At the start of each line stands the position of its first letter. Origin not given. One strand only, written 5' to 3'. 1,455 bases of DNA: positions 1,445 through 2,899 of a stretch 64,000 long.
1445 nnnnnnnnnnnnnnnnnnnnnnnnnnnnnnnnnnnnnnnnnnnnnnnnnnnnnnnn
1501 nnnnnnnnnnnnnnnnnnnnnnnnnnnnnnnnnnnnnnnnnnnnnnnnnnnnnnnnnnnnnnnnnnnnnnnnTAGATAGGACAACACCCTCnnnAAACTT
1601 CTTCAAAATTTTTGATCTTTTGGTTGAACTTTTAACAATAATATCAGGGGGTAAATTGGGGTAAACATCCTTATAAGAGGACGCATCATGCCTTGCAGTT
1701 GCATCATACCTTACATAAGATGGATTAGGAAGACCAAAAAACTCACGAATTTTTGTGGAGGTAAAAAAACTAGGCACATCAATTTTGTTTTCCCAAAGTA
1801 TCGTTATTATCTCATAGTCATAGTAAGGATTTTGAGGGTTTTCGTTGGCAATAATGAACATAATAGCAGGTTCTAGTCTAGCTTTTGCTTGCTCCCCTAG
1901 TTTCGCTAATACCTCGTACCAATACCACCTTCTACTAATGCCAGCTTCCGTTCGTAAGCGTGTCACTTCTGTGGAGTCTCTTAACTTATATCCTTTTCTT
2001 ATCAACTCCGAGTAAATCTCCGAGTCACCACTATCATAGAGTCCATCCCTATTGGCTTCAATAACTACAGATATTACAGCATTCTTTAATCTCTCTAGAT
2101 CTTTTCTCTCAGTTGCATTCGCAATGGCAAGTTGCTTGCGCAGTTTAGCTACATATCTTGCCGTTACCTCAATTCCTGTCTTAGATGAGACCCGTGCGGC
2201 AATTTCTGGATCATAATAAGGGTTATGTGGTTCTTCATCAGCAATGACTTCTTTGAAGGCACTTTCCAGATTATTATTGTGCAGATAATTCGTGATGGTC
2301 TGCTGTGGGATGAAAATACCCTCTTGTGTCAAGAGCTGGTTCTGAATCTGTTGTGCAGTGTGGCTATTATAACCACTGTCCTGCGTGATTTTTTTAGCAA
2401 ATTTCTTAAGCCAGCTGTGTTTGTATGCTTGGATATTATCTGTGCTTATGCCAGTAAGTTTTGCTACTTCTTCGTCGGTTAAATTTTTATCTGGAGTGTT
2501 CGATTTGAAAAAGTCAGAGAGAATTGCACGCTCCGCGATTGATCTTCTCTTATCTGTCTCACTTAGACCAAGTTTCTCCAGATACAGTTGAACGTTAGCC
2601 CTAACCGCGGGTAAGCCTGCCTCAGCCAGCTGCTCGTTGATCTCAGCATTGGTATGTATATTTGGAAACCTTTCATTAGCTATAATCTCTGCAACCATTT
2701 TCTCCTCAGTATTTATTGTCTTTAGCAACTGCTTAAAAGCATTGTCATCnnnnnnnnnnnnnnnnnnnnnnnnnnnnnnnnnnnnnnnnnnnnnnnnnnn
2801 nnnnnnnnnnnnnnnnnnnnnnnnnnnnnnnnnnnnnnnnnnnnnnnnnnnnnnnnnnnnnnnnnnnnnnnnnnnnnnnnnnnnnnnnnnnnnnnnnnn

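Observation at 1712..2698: Secreted subtilase fused to about 6 tandem sigma-54 RpoN-box/HTH-like modules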

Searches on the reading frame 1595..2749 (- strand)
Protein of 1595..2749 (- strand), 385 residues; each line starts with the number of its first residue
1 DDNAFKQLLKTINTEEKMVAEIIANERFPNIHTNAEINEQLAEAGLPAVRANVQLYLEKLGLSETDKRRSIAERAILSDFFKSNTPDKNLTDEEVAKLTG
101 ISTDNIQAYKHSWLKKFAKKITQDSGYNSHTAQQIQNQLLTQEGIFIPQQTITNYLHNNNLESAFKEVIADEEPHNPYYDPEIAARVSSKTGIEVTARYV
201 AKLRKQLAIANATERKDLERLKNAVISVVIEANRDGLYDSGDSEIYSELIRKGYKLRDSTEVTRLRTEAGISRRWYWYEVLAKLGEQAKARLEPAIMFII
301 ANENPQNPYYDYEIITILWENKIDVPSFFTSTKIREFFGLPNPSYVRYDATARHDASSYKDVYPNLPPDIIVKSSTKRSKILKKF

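Call 36: predict_structure(alignment_id=A3)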
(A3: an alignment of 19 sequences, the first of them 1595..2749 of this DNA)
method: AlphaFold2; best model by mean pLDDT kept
length: 385 residues; sequences in the alignment: 19
mean_pLDDT: 78.4   pTM: 0.51
mean pLDDT of the five models: 78.4, 78.1, 77.5, 76.4, 76.2
residues with pLDDT >= 90: 75; 70-90: 224; 50-70: 45; < 50: 41
segments of 3 or more residues with pLDDT < 50: 277-279, 347-375, 377-379, 381-385
pLDDT, mean of each block of 10 residues (from residue 1): 84 88 85 89 83 87 89 91 74 90 93 92 82 92 89 88 90 84 92 89 88 84 79 63 83 85 77 53 64 79 73 81 71 73 56 43 42 48 46
secondary structure, 60 per line:
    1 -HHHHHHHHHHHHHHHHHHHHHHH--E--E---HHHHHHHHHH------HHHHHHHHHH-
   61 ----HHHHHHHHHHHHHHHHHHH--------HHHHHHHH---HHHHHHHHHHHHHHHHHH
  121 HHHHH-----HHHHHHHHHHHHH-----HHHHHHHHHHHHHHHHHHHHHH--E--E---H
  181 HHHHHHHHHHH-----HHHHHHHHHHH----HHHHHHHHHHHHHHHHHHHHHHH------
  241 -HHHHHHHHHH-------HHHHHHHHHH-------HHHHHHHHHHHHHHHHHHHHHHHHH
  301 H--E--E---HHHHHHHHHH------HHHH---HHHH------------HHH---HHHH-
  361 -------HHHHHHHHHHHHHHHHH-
elements in order: H2-24 H34-43 H50-59 H65-83 H92-99 H103-125 H131-143 H149-170 H180-191 H197-207 H212-234 H242-251 H259-268 H276-301 H311-320 H327-330 H334-337 H356-359 H368-384

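Call 40: fold_search(model_id=the predicted structure, library=pdb)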
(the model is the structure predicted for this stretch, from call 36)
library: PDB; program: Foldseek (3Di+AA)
matches with E <= 10: 187; with E <= 0.001: 0
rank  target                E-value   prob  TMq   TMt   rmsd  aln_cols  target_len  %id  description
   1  9msf_M                9.3e-02  0.92  0.17  0.16  13.7       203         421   19  de novo SigN RNA polymerase transcription initiation intermediate with post-catalytic bEBP state (RPi1 closed ring) (released 2025-08-13)
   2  9q92_M                1.1e-01  0.85  0.17  0.16  15.0       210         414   20  CryoEM structure of bacterial transcription intermediate complex mediated by activator PspF containing nifH promoter D (released 2025-07-16)
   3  8f1j_M                1.3e-01  0.95  0.17  0.17  13.1       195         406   17  SigN RNA polymerase early-melted intermediate bound to mismatch DNA fragment dhsU36mm2 (-12A) (released 2023-04-05)
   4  7qxi_M                1.4e-01  0.82  0.16  0.16  14.5       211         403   18  Cryo-EM structure of RNA polymerase-sigma54 holo enzyme with promoter DNA closed complex (released 2022-11-09)
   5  9mse_M                1.7e-01  0.80  0.17  0.15  14.5       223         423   18  de novo SigN RNA polymerase transcription initiation intermediate with pre-catalytic bEBP state (RPi1 open ring) (released 2025-08-13)
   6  9msg_M                1.9e-01  0.89  0.17  0.15  13.6       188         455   19  De novo SigN RNA polymerase transcription initiation intermediate with bound SigN-RII (released 2025-08-13)
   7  8f1k_M                2.2e-01  0.87  0.18  0.17  14.3       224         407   16  SigN RNA polymerase early-melted intermediate bound to full duplex DNA fragment dhsU36 (-12T) (released 2023-04-05)
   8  6kqg_F                3.2e-01  0.15  0.12  0.13  21.2       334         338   14  Thermus thermophilus initial transcription complex comprising sigma A and 5'-OH RNA of 6 nt (released 2020-03-11)
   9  5nwt_M                3.7e-01  0.66  0.13  0.12  18.1       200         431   14  Crystal Structure of Escherichia coli RNA polymerase - Sigma54 Holoenzyme complex (released 2017-09-13)
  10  3e3v                  4.4e-01  0.69  0.15  0.30  10.3       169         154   15  Crystal structure of RecX from Lactobacillus salivarius (released 2008-09-02)
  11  4mq9_F                5.0e-01  0.14  0.13  0.14  20.0       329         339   14  Crystal structure of Thermus thermophilus RNA polymerase holoenzyme in complex with GE23077 (released 2014-05-07)
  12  4oio_F                5.2e-01  0.13  0.12  0.13  20.6       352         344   14  Crystal structure of Thermus thermophilus pre-insertion substrate complex for de novo transcription initiation (released 2014-05-07)
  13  4g7h_F                6.0e-01  0.13  0.13  0.14  20.9       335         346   12  Crystal structure of Thermus thermophilus transcription initiation complex (released 2012-10-31)
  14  8red_M                7.1e-01  0.69  0.16  0.18  10.9       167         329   17  Cryo-EM structure of bacterial RNA polymerase-sigma54 initial transcribing complex - 8nt complex (released 2024-01-17)
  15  3d5l_A                7.1e-01  0.51  0.16  0.24  13.0       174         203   13  Crystal structure of regulatory protein RecX (released 2008-06-10)
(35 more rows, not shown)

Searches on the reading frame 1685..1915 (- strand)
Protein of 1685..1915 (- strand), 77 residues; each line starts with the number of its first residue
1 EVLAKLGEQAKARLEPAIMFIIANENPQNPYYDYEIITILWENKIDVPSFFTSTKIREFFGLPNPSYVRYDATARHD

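Call 6: search_protein_families(library=pfam, proteins=[window:1685-1915:-], max_evalue=10)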
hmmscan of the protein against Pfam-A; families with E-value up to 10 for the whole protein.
seq(77 aa): 2 families
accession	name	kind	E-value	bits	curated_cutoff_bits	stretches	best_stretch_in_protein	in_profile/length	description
PF04552.19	Sigma54_DBD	-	0.00042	20.5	22.8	1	7-65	98-155/160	Sigma-54, DNA binding domain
PF17652.7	Glyco_hydro81C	-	0.19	11.4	25.6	1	24-54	235-265/349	Glycosyl hydrolase family 81 C-terminal domain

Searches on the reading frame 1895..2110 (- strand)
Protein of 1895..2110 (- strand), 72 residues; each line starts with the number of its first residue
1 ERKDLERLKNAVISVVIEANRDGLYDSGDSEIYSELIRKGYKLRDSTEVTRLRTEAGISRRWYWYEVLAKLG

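Call 6: search_protein_families(library=pfam, proteins=[window:1895-2110:-], max_evalue=10)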
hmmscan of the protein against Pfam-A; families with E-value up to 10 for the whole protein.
seq(72 aa): 0 families
